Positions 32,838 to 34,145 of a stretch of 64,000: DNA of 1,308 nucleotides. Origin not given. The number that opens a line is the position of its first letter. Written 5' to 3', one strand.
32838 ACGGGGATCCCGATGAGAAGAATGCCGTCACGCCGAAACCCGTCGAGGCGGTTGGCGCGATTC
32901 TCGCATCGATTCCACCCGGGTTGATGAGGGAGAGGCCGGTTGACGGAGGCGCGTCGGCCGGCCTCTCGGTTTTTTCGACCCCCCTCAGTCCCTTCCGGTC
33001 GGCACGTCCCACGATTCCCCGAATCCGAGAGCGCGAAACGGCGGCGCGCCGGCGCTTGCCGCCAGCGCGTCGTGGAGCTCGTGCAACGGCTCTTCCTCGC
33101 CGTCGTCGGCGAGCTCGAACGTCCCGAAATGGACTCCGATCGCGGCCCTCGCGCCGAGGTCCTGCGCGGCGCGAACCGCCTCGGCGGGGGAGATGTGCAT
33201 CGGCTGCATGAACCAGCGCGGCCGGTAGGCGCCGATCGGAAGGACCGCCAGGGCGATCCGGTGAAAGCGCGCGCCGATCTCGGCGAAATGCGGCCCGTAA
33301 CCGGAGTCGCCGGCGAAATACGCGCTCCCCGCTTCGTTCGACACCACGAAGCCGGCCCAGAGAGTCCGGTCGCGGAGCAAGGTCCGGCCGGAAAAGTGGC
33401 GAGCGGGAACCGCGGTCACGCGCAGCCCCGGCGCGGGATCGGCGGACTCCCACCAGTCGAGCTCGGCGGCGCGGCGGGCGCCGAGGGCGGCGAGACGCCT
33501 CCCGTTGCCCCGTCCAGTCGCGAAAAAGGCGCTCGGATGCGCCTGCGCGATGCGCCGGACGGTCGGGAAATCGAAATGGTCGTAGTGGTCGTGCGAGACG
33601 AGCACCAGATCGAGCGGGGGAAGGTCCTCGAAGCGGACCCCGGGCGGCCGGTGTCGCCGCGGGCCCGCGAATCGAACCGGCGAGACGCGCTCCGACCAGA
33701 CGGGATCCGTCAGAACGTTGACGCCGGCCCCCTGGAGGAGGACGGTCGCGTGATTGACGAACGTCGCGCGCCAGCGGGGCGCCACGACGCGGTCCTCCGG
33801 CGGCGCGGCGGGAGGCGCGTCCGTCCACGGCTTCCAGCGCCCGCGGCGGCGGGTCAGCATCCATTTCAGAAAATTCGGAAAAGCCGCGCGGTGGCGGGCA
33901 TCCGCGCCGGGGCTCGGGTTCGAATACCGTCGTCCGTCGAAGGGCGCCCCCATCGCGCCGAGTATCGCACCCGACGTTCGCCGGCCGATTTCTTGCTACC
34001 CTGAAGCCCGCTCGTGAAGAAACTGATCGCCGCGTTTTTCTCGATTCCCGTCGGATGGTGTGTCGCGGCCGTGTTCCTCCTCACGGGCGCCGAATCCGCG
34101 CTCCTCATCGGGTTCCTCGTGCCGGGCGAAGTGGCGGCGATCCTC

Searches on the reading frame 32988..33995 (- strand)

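Call 45: search_protein_families(library=pfam, proteins=[window:32988-33995:-], max_evalue=0.00001)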
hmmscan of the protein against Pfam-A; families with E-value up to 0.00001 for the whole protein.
window:32988-33995:- (336 aa): 2 families
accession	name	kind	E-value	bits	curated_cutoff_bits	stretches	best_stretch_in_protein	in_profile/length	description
PF12706.13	Lactamase_B_2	-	3.6e-45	154.5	27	1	93-290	2-200/200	Beta-lactamase superfamily domain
PF13483.12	Lactamase_B_3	-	2.3e-13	50.8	24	1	78-289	3-160/160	Beta-lactamase superfamily domain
